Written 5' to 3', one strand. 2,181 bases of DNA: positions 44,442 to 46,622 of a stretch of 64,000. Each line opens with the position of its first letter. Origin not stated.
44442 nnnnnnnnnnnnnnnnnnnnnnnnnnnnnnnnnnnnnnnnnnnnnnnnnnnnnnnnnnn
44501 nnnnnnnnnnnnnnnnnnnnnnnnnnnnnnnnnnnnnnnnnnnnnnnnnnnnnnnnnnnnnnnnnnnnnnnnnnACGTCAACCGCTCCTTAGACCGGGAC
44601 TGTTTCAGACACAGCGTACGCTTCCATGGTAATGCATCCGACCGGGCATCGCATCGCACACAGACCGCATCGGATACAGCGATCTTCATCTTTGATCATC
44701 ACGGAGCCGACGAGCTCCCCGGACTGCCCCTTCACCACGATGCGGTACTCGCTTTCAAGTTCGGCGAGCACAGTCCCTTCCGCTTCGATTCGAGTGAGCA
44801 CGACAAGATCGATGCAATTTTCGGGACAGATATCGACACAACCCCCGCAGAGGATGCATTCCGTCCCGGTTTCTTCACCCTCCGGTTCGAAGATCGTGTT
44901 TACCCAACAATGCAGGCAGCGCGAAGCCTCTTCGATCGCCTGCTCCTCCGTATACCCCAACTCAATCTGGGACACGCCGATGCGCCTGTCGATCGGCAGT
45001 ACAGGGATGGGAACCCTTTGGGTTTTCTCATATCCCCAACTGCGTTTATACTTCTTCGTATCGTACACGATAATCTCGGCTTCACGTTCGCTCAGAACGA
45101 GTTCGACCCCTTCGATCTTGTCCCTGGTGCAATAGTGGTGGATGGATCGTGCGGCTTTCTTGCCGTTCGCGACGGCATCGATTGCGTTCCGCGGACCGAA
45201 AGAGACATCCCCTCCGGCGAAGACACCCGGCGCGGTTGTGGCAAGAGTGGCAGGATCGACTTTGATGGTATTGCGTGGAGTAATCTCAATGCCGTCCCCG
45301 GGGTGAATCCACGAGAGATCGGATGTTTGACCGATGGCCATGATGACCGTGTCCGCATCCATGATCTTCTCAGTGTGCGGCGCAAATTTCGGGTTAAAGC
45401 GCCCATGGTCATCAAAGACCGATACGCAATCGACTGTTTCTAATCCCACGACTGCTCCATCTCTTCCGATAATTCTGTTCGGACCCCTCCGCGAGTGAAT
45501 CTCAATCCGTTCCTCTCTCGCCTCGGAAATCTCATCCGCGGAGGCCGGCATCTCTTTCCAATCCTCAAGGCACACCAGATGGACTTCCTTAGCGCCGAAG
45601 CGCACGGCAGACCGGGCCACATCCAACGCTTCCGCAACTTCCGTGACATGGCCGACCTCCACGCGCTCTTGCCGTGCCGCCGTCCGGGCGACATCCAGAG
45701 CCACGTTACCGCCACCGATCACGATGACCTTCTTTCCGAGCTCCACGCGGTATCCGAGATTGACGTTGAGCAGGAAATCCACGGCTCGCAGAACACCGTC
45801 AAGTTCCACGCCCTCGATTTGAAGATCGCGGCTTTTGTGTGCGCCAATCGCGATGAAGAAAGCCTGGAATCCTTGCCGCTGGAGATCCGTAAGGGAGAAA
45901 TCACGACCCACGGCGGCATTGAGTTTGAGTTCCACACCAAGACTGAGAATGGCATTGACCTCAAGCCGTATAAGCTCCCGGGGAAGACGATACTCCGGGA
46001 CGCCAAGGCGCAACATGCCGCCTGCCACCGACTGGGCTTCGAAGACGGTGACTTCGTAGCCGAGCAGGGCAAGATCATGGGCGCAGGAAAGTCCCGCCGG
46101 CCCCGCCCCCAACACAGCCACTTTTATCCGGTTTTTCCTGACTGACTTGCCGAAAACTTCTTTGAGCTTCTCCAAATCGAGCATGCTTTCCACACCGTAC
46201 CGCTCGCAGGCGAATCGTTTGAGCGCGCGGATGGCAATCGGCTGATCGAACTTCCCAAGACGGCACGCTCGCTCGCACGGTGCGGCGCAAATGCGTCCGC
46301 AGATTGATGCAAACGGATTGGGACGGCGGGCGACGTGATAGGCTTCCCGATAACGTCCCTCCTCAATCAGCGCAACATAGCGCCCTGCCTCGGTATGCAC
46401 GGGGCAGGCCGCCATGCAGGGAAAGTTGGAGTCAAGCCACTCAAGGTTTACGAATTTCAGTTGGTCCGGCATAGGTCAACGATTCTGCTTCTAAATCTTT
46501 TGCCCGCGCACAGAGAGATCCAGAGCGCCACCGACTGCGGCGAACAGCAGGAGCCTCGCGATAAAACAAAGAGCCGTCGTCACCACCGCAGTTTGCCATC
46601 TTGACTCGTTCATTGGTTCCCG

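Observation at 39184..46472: Rieske/split-cytochrome-b complex operon with an octaheme cytochrome c and a GltD-like NAD(P)-linked Fe-S flavoprotein subunit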

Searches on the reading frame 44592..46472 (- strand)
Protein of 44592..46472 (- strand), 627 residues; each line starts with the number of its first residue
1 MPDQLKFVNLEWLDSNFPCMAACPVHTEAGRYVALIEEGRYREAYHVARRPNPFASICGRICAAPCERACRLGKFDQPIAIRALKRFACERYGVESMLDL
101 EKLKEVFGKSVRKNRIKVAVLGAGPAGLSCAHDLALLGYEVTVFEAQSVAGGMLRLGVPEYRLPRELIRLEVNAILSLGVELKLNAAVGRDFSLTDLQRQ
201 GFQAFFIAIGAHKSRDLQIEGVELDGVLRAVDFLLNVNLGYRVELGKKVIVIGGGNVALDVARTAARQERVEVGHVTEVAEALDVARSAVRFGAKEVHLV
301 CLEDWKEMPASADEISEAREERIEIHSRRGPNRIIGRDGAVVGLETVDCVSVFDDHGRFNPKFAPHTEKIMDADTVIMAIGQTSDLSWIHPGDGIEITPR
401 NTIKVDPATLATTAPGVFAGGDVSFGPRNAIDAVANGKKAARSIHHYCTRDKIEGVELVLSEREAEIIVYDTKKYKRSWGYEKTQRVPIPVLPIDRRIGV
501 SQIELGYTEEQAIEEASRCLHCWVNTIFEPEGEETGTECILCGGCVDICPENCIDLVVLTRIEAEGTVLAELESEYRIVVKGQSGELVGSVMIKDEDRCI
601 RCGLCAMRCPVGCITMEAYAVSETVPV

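Call 3: search_protein_families(library=pfam, proteins=[window:44592-46472:-], max_evalue=0.01)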
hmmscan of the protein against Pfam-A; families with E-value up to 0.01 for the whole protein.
window:44592-46472:- (627 aa): 21 families
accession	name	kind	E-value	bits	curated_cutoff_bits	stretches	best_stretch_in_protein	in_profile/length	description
PF07992.20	Pyr_redox_2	-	3.4e-31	109.2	26.1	1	117-437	2-291/291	Pyridine nucleotide-disulphide oxidoreductase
PF14691.11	Fer4_20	-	5.7e-20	71.7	25.8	2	17-91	30-107/113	Dihydroprymidine dehydrogenase domain II, 4Fe-4S cluster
PF13738.12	Pyr_redox_3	-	4.7e-10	39.6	30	0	364-421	249-305/305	Pyridine nucleotide-disulphide oxidoreductase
PF12838.12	Fer4_7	-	2.4e-08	34.7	27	1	539-613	2-52/52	4Fe-4S dicluster domain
PF01266.30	DAO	-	4.3e-08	33.5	27.9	1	117-158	1-50/353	FAD dependent oxidoreductase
PF13450.12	NAD_binding_8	-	5.8e-08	33.3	21.9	1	120-154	1-35/68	NAD(P)-binding Rossmann-like domain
PF00037.32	Fer4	-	1.1e-07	31.8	21.1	2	593-615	2-24/24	4Fe-4S binding domain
PF00070.33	Pyr_redox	-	4.7e-07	30.7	22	1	117-148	1-32/82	Pyridine nucleotide-disulphide oxidoreductase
PF01946.23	Thi4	-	7.7e-05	22.5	26.2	1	115-157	17-60/235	Thi4 family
PF13237.11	Fer4_10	-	0.00011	22.5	25.5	1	592-611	2-21/53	4Fe-4S dicluster domain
PF03486.20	HI0933_like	-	0.00012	22.1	50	1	117-151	2-36/244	HI0933-like protein Rossmann domain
PF12797.12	Fer4_2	-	0.00018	21.7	24.5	1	592-611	3-22/22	4Fe-4S binding domain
PF13187.11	Fer4_9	-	0.0002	21.8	27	1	588-614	26-52/52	4Fe-4S dicluster domain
PF01262.27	AlaDh_PNT_C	-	0.00032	20.6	23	0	114-147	27-60/214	Alanine dehydrogenase/PNT, C-terminal domain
PF14697.11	Fer4_21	-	0.00041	20.9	35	1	594-616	36-59/59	4Fe-4S dicluster domain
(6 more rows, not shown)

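Call 6: find_homologous_proteins(query=window:44592-46472:-, max_evalue=1e-20)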
Query window:44592-46472:- (627 aa): 8000 proteins with E <= 1e-20 among 8000 candidates; the best 120 are listed.
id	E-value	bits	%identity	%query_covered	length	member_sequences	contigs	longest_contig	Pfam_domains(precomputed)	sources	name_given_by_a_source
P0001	0.0e+0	1425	100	100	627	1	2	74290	PF01266.31,PF13450.13,PF14691.12,PF07992.21,PF00070.34,PF00037.33,PF13738.13,PF12838.13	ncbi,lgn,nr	ncbi:MAG: FAD-dependent oxidoreductase [Ignavibacteriales bacterium]|nr:FAD-dependent oxidoreductase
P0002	0.0e+0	1398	98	100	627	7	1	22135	PF01266.31,PF13450.13,PF14691.12,PF07992.21,PF00070.34,PF00037.33,PF13738.13,PF12838.13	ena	-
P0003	0.0e+0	1266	87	100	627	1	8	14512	PF01266.31,PF13450.13,PF14691.12,PF07992.21,PF00070.34,PF00037.33,PF13738.13,PF12838.13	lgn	-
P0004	0.0e+0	1261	86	100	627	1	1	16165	PF01266.31,PF13450.13,PF14691.12,PF07992.21,PF00070.34,PF00037.33,PF13738.13,PF12838.13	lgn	-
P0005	0.0e+0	1256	86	100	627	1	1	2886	PF01266.31,PF13450.13,PF14691.12,PF07992.21,PF00070.34,PF00037.33,PF13738.13,PF12838.13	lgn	-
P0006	0.0e+0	1240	85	100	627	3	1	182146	PF01266.31,PF13450.13,PF14691.12,PF07992.21,PF00070.34,PF00037.33,PF13738.13,PF13484.12,PF12838.13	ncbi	-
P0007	0.0e+0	1226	85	100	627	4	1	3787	PF01266.31,PF13450.13,PF14691.12,PF07992.21,PF00070.34,PF00037.33,PF13738.13,PF12838.13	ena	-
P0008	0.0e+0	1224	84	100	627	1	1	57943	PF01266.31,PF13450.13,PF14691.12,PF07992.21,PF00070.34,PF00037.33,PF13738.13,PF12838.13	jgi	jgi:NADPH-dependent glutamate synthase beta subunit-like oxidoreductase/ferredoxin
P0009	0.0e+0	1215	83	100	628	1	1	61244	PF01266.31,PF13450.13,PF14691.12,PF07992.21,PF00070.34,PF00037.33,PF13738.13,PF13484.12,PF12838.13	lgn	-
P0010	0.0e+0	1207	82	100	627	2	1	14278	PF01266.31,PF13450.13,PF14691.12,PF07992.21,PF00070.34,PF00037.33,PF13738.13,PF12838.13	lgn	-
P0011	0.0e+0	1206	83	100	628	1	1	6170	PF01266.31,PF13450.13,PF14691.12,PF07992.21,PF00070.34,PF00037.33,PF13738.13,PF12838.13,PF13237.12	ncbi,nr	ncbi:MAG: FAD-dependent oxidoreductase [Ignavibacteriales bacterium]|nr:FAD-dependent oxidoreductase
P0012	0.0e+0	1204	82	100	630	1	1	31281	PF01266.31,PF13450.13,PF14691.12,PF07992.21,PF00070.34,PF00037.33,PF13738.13,PF13484.12,PF12838.13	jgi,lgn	jgi:NADPH-dependent glutamate synthase beta subunit-like oxidoreductase/NAD-dependent dihydropyrimid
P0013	0.0e+0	1203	83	100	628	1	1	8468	PF01266.31,PF13450.13,PF14691.12,PF07992.21,PF00070.34,PF00037.33,PF13738.13,PF12838.13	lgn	-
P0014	0.0e+0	1193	82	100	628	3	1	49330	PF01266.31,PF13450.13,PF14691.12,PF07992.21,PF00070.34,PF00037.33,PF13738.13,PF13484.12,PF12838.13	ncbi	-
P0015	0.0e+0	1193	82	99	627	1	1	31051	PF01266.31,PF13450.13,PF14691.12,PF07992.21,PF00070.34,PF00037.33,PF13738.13,PF13484.12,PF12838.13,PF13237.12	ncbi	-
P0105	0.0e+0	1131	77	100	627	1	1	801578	PF01266.31,PF13450.13,PF14691.12,PF07992.21,PF00070.34,PF00037.33,PF13738.13,PF12838.13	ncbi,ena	-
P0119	0.0e+0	1124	76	100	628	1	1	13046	PF01266.31,PF13450.13,PF14691.12,PF07992.21,PF00070.34,PF00037.33,PF13738.13,PF12838.13,PF13534.12,PF13187.12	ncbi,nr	ncbi:MAG TPA: FAD-dependent oxidoreductase [Candidatus Kapabacteria bacterium]|nr:FAD-dependent oxid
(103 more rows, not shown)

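Call 14: search_protein_families(library=ncbifam, proteins=[window:44592-46472:-], max_evalue=0.01)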
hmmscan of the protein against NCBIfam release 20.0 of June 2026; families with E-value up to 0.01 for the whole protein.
window:44592-46472:- (627 aa): 113 families (the best 25 are shown)
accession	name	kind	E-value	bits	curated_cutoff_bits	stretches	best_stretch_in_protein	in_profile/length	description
NF009410.0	PRK12771.1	subfamily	1.4e-131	439.9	516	2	14-273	45-295/566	NAD(P)-binding protein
NF010590.0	PRK13984.1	equivalog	1.9e-110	369.8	946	2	19-277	198-454/611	putative oxidoreductase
NF009454.0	PRK12814.1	equivalog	3.4e-107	359.4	916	2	14-268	99-345/657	putative NADPH-dependent glutamate synthase small subunit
NF009414.0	PRK12778.1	equivalog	4.7e-92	309.5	1103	3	17-268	337-592/752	bifunctional dihydroorotate dehydrogenase B NAD binding subunit/NADPH-dependent glutamate synthase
TIGR01316.1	gltA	equivalog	2.6e-91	306.7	471.75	3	14-268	33-294/449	NADPH-dependent glutamate synthase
TIGR03315.1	Se_ygfK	equivalog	5.3e-75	252.6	835.3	2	18-273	446-693/1012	putative selenate reductase subunit YgfK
TIGR01318.1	gltD_gamma_fam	subfamily_domain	8e-72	242.3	482.95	2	18-274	49-310/467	glutamate synthase, small subunit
TIGR01317.1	GOGAT_sm_gam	subfamily_domain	7.2e-64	216.4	447.7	1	20-448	53-478/485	glutamate synthase small subunit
NF009413.0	PRK12775.1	equivalog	2.9e-63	214.1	1895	2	18-282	340-607/1006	putative trifunctional 2-polyprenylphenol hydroxylase/glutamate synthase subunit beta/ferritin domain-containing protein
NF009415.0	PRK12779.1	equivalog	6.9e-63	212.9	1519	2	21-268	212-469/944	putative bifunctional glutamate synthase subunit beta/2-polyprenylphenol hydroxylase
NF009408.0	PRK12769.1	equivalog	2.2e-60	204.5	1003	2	19-273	236-495/659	formate-dependent uric acid utilization protein AegA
NF009409.0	PRK12770.1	subfamily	1.8e-54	185.2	343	1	110-451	13-353/360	putative glutamate synthase subunit beta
NF009451.0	PRK12809.1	equivalog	1.4e-47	162.4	1154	2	19-273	219-478/639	formate-dependent uric acid utilization protein YgfT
NF045663.1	diclust_near_Sec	equivalog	2.4e-46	158.2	530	2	18-222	19-209/759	pyridine nucleotide-disulfide oxidoreductase/dicluster-binding protein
NF045599.1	bili_reduct_long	exception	6.8e-17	60.9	750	1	114-273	380-530/641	bilirubin reductase, long form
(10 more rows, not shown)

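Call 17: find_encoding_contigs(protein=P0105, flank=10000, max_places=2)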
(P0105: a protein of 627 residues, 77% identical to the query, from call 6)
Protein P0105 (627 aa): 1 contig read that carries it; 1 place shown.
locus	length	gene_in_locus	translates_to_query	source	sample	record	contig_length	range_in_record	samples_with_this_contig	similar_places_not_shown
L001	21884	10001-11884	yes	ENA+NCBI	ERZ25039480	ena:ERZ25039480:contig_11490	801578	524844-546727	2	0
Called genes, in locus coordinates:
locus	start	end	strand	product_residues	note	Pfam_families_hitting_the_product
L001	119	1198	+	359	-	PF06452:CBM9_1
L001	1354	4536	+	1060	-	PF00150:Cellulase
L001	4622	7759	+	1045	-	PF17900:Peptidase_M1_N, PF01433:Peptidase_M1, PF15780:ASH (weak), PF22073:Cep192_D4, PF22544:HYDIN_VesB_CFA65-like_Ig, PF18962:Por_Secre_tail (weak)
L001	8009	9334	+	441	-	-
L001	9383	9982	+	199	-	PF00127:Copper-bind (faint), PF13620:CarboxypepD_reg (weak), PF14686:fn3_3 (weak)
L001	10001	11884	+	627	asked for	PF14691:Fer4_20, PF00070:Pyr_redox (faint), PF01266:DAO, PF07992:Pyr_redox_2, PF13450:NAD_binding_8, PF13738:Pyr_redox_3 (faint), PF12838:Fer4_7 (weak), PF00037:Fer4 (weak)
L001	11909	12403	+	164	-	PF00355:Rieske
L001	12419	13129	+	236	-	PF00033:Cytochrome_B, PF14358:DUF4405 (weak), PF13631:Cytochrom_B_N_2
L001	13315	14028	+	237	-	PF00032:Cytochrom_B_C (weak)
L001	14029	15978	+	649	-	PF13442:Cytochrome_CBB3 (faint), PF14522:Cytochrome_C7 (faint), PF14537:Cytochrom_c3_2 (faint), PF02433:FixO (faint), PF00034:Cytochrom_C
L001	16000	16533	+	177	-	PF13442:Cytochrome_CBB3, PF00034:Cytochrom_C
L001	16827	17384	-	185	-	-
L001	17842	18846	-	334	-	PF18962:Por_Secre_tail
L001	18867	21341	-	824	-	PF18998:Flg_new_2 (weak)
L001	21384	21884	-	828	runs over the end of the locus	-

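Call 18: find_encoding_contigs(protein=P0119, flank=10000, max_places=2)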
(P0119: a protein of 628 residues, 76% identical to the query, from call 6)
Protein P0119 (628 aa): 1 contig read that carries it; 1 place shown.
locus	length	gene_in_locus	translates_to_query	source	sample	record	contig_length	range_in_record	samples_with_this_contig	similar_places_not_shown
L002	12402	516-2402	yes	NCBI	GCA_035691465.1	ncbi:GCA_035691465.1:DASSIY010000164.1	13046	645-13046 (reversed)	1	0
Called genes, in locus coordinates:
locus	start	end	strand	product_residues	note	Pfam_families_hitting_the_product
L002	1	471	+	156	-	PF09430:EMC7_beta-sandw (weak), PF13620:CarboxypepD_reg, PF14686:fn3_3 (weak)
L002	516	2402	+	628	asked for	PF13187:Fer4_9 (faint), PF14691:Fer4_20, PF01266:DAO (weak), PF07992:Pyr_redox_2, PF13450:NAD_binding_8 (weak), PF12838:Fer4_7, PF13534:Fer4_17 (weak), PF00037:Fer4 (weak), +2 more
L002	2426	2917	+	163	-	PF00355:Rieske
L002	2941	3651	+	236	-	PF00033:Cytochrome_B, PF14358:DUF4405 (weak), PF13631:Cytochrom_B_N_2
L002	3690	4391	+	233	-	PF00032:Cytochrom_B_C (weak)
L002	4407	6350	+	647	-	PF13435:Cytochrome_C554 (faint), PF22113:Mtrc-MtrF_II-IV_dom (faint), PF14522:Cytochrome_C7 (faint), PF14537:Cytochrom_c3_2 (faint), PF22678:Cytochrom_c_NrfB-like (faint), PF00034:Cytochrom_C, PF13442:Cytochrome_CBB3 (weak), PF00034:Cytochrom_C (weak), +1 more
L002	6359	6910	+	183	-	PF00034:Cytochrom_C, PF13442:Cytochrome_CBB3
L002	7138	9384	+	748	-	PF13518:HTH_28 (faint), PF01381:HTH_3 (faint), PF23446:LysM1_NFP_LYK (faint), PF22310:NMB0315_dom_I (faint), PF01464:SLT, PF13443:HTH_26 (faint), PF01476:LysM (weak), PF01476:LysM, +5 more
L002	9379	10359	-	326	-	PF01408:GFO_IDH_MocA, PF22725:GFO_IDH_MocA_C3, PF02894:GFO_IDH_MocA_C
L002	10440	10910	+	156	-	PF00355:Rieske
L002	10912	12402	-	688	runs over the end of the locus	PF00676:E1_dh, PF02779:Transket_pyr, PF02780:Transketolase_C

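Call 40: search_protein_representatives(protein=window:44592-46472:-)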
Query: 627 residues. Proteins with E-value up to 0.001 (for the whole library): 22084; up to 1e-10: 11693; up to 1e-30: 4081. The best 150 are listed.
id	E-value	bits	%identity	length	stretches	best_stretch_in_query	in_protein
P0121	3.1e-221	752.8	59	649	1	4-624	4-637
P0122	9.1e-198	675.2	54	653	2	280-624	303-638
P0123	2.5e-193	660.6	54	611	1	6-619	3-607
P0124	2.0e-188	644.4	52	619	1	4-618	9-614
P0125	2.6e-183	627.5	54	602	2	282-616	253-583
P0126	3.4e-181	620.5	52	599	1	20-622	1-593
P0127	2.6e-179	614.3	54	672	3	279-623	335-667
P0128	4.7e-179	613.4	52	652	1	9-622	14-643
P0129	2.1e-176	604.7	50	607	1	8-619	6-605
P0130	2.6e-175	601.1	51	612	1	9-620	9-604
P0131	8.7e-174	596.0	51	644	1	8-620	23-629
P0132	1.3e-172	592.2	48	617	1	9-616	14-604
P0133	1.9e-170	585.0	49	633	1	4-618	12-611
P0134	1.3e-169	582.3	48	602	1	5-621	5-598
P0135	1.3e-165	569.1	48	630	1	15-621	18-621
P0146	1.4e-151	522.7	45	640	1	7-623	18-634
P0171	1.5e-123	430.1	43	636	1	18-625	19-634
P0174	3.5e-122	425.6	41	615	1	10-623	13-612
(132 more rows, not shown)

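Call 41: list_cluster_members(proteins=[P0121, P0123, P0124, P0128, P0130, P0132, P0135, P0146, P0171, P0174])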
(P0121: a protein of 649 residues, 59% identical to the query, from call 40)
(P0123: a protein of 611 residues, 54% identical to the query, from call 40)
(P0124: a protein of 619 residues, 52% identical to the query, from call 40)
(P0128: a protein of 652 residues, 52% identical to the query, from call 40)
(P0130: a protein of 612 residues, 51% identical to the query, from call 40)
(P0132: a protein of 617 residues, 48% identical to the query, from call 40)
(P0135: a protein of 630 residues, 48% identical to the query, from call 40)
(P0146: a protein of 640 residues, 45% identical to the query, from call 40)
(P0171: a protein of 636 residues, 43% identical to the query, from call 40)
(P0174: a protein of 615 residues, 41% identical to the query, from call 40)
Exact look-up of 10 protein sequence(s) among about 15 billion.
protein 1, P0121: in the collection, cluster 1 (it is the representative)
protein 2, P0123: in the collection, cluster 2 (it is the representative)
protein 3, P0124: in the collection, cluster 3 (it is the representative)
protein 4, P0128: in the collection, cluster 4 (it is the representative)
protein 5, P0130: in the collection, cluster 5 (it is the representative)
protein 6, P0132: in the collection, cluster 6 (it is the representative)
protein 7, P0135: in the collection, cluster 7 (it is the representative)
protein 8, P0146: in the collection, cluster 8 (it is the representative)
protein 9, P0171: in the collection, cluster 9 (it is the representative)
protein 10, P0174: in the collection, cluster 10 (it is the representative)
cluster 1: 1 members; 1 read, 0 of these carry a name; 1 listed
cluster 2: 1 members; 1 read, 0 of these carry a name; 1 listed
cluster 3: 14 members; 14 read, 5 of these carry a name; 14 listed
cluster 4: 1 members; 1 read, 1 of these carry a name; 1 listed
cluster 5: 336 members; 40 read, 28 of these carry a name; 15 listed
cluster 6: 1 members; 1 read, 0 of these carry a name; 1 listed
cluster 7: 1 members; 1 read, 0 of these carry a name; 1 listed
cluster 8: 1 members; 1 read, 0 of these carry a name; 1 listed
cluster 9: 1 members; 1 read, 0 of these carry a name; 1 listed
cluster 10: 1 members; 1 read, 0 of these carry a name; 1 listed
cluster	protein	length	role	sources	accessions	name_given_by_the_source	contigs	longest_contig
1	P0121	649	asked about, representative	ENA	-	-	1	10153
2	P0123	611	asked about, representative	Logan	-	-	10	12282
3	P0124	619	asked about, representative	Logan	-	-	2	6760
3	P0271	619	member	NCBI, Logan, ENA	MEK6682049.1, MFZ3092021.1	MAG: FAD-dependent oxidoreductase [Nitrospirota bacterium]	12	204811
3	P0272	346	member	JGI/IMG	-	ferredoxin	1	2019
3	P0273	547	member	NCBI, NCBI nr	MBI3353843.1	MAG: FAD-dependent oxidoreductase [Nitrospirae bacterium] | FAD-dependent oxidoreductase [Nitrospirota bacterium]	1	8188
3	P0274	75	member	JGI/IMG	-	ferredoxin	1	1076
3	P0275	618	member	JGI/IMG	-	NADPH-dependent glutamate synthase beta subunit-like oxidoreductase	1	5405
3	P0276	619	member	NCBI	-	-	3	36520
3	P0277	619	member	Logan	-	-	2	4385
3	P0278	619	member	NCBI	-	-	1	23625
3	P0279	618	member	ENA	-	-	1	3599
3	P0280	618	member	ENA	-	-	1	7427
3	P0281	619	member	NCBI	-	-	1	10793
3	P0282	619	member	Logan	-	-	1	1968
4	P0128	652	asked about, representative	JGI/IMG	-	formate dehydrogenase beta subunit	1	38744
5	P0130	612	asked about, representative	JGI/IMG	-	NADPH-dependent glutamate synthase beta subunit-like oxidoreductase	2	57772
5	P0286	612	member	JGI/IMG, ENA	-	NADPH-dependent glutamate synthase beta subunit-like oxidoreductase/NAD-dependent ...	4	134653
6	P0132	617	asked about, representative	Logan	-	-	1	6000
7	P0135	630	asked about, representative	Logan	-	-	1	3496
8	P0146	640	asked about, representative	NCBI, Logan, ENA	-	-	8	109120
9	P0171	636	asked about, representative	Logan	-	-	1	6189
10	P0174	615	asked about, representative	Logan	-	-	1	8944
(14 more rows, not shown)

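Call 42: find_encoding_contigs(protein=P0271, flank=8000, max_places=1)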
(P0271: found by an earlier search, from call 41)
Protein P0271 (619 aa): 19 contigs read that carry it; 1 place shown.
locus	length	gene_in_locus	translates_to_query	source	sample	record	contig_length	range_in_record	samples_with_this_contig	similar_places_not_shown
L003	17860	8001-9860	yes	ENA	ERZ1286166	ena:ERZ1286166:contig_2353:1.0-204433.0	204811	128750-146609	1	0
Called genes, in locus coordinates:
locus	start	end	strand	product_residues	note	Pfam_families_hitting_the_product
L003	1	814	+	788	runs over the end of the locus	PF00488:MutS_V, PF01713:Smr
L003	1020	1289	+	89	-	PF13173:AAA_14 (weak)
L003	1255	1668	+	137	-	PF13173:AAA_14 (weak)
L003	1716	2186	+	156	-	PF13635:DUF4143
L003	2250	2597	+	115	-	-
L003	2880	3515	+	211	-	PF13936:HTH_38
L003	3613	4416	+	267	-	PF02661:Fic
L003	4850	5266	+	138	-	PF00072:Response_reg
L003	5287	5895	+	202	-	PF02433:FixO (faint), PF00034:Cytochrom_C, PF13442:Cytochrome_CBB3 (weak)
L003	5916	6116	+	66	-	-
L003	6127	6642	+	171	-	-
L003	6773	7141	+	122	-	-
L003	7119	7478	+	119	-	-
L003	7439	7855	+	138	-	-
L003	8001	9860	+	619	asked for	PF14691:Fer4_20, PF13738:Pyr_redox_3 (faint), PF01266:DAO, PF07992:Pyr_redox_2, PF12831:FAD_oxidored (weak), PF13450:NAD_binding_8, PF13237:Fer4_10 (weak), PF12838:Fer4_7 (weak), +2 more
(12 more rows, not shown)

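Call 43: find_encoding_contigs(protein=P0286, flank=8000, max_places=1)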
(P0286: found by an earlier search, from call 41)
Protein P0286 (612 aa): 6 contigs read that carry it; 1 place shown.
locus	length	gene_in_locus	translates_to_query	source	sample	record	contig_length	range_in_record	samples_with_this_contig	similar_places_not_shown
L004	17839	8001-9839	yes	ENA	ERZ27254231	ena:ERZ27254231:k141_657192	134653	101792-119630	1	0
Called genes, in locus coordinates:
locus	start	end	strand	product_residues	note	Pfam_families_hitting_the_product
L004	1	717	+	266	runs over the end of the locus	PF02749:QRPTase_N, PF01729:QRPTase_C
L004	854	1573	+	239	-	PF03099:BPL_LplA_LipB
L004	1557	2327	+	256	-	PF03309:Pan_kinase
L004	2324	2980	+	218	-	-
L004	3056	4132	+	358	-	PF00512:HisKA (weak), PF02518:HATPase_c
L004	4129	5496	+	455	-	PF00072:Response_reg, PF00158:Sigma54_activat, PF14532:Sigma54_activ_2, PF25601:AAA_lid_14, PF02954:HTH_8 (faint)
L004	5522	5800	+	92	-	PF07704:PSK_trans_fac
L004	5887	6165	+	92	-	PF01850:PIN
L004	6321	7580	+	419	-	-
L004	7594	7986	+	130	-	-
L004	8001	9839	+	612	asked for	PF13237:Fer4_10 (faint), PF14691:Fer4_20, PF00070:Pyr_redox (faint), PF01266:DAO (weak), PF07992:Pyr_redox_2, PF13450:NAD_binding_8, PF12838:Fer4_7, PF00037:Fer4, +1 more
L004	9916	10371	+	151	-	PF00355:Rieske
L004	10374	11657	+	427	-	PF00033:Cytochrome_B, PF14358:DUF4405 (weak), PF13631:Cytochrom_B_N_2, PF00032:Cytochrom_B_C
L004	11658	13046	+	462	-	PF14522:Cytochrome_C7 (faint), PF22113:Mtrc-MtrF_II-IV_dom (faint), PF09699:Paired_CXXCH_1 (faint), PF00034:Cytochrom_C (weak), PF13442:Cytochrome_CBB3 (weak), PF02433:FixO (weak), PF00034:Cytochrom_C, PF13442:Cytochrome_CBB3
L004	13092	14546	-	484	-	PF00884:Sulfatase, PF01663:Phosphodiest (weak), PF16347:SGSH_C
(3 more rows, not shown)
